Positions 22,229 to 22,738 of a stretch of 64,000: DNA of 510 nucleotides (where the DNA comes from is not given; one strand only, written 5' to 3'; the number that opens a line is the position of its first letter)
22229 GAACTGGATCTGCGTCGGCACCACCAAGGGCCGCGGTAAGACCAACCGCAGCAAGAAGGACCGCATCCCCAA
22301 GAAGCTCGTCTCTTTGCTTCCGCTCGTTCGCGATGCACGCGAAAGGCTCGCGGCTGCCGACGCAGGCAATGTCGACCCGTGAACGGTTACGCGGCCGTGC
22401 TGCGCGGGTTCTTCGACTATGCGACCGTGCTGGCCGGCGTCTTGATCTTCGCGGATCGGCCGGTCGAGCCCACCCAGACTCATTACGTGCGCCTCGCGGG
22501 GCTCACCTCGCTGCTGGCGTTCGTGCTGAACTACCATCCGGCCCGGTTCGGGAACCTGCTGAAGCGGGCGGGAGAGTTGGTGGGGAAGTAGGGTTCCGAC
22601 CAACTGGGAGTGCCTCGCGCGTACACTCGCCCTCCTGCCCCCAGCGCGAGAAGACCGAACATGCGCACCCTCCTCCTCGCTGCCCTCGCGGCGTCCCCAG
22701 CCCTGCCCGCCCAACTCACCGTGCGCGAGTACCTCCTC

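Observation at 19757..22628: A 2.9-kb lower-GC insertion bracketed by an exact 11-bp direct repeat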

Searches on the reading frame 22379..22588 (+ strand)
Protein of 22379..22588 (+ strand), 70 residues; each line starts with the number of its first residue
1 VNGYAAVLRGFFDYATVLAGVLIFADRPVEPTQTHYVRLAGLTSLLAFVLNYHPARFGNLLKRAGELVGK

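Call 8: search_protein_families(library=pfam, proteins=[window:22379-22588:+], max_evalue=0.01)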
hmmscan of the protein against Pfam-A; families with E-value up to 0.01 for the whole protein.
window:22379-22588:+ (70 aa): 0 families

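Call 25: search_protein_families(library=padloc, proteins=[window:22379-22588:+], max_evalue=0.01)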
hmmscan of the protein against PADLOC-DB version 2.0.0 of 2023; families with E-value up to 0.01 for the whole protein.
window:22379-22588:+ (70 aa): 0 families

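Call 26: search_protein_families(library=ncbifam, proteins=[window:22379-22588:+], max_evalue=0.01)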
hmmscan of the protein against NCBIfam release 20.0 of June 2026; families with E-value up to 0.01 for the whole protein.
window:22379-22588:+ (70 aa): 0 families

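Call 32: find_homologous_proteins(query=window:22379-22588:+, max_evalue=0.01)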
Query window:22379-22588:+ (70 aa): 1 proteins with E <= 0.01 among 4 candidates.
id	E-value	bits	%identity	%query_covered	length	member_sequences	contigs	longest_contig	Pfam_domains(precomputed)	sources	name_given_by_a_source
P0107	1.3e-38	147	100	100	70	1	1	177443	-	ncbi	-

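Call 70: search_protein_representatives(protein=window:22379-22588:+)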
Query: 70 residues. Proteins with E-value up to 0.001 (for the whole library): 263; up to 1e-10: 7; up to 1e-30: 0. The best 150 are listed.
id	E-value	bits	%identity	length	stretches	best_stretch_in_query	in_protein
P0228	5.2e-23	96.6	73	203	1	5-70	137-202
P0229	6.5e-16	74.2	62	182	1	5-65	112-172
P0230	1.2e-15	73.3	59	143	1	5-67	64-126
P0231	3.4e-13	65.6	52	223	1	5-68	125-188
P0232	1.4e-12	63.7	53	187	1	5-68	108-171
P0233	8.7e-12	61.1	64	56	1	18-67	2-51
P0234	4.3e-11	58.9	48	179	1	6-68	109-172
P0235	1.4e-10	57.4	49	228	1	5-69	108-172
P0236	1.5e-10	57.2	54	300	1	5-67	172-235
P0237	3.2e-10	56.2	49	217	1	5-67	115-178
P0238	1.5e-09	54.1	52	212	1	5-68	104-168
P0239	3.0e-09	53.1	50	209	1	5-62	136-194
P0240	3.8e-09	52.8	48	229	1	6-67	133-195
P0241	4.0e-09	52.7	42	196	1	4-68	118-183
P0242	4.3e-09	52.6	50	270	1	6-65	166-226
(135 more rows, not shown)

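Call 72: search_protein_families(library=pfam, proteins=[P0228, P0229, P0231, P0232, P0235, P0236], max_evalue=0.01)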
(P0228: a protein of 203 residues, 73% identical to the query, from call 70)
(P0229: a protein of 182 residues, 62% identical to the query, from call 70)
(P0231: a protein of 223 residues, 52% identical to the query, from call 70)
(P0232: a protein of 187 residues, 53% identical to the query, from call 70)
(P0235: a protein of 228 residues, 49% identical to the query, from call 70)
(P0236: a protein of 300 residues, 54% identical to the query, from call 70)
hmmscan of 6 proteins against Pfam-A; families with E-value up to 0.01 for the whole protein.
P0228 (203 aa): 0 families

P0229 (182 aa): 0 families

P0231 (223 aa): 2 families
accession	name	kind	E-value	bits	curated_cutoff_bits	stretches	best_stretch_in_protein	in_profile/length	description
PF19545.4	DUF6069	-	0.0041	17.7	27.2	0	88-169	14-92/129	Family of unknown function (DUF6069)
PF07069.16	PRRSV_2b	-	0.0051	17.7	25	0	32-71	34-72/73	Porcine reproductive and respiratory syndrome virus 2b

P0232 (187 aa): 0 families

P0235 (228 aa): 0 families

P0236 (300 aa): 0 families

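Call 74: list_cluster_members(proteins=[P0228, P0229, P0231, P0109])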
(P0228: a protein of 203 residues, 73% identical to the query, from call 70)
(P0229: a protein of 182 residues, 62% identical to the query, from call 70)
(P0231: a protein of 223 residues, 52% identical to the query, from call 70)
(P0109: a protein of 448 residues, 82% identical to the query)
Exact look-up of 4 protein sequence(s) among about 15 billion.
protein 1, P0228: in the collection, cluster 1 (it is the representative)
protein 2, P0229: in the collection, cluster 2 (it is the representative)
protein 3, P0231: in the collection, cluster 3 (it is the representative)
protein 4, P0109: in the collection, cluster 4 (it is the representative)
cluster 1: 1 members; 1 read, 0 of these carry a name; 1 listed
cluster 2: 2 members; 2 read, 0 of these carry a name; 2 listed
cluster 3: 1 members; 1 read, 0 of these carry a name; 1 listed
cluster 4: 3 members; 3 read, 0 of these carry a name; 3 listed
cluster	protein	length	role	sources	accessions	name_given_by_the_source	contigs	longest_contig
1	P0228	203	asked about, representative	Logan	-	-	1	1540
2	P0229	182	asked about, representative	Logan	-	-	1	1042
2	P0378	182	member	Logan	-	-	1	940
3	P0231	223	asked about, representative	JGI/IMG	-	-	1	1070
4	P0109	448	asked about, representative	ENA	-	-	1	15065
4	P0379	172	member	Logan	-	-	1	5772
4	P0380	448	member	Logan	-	-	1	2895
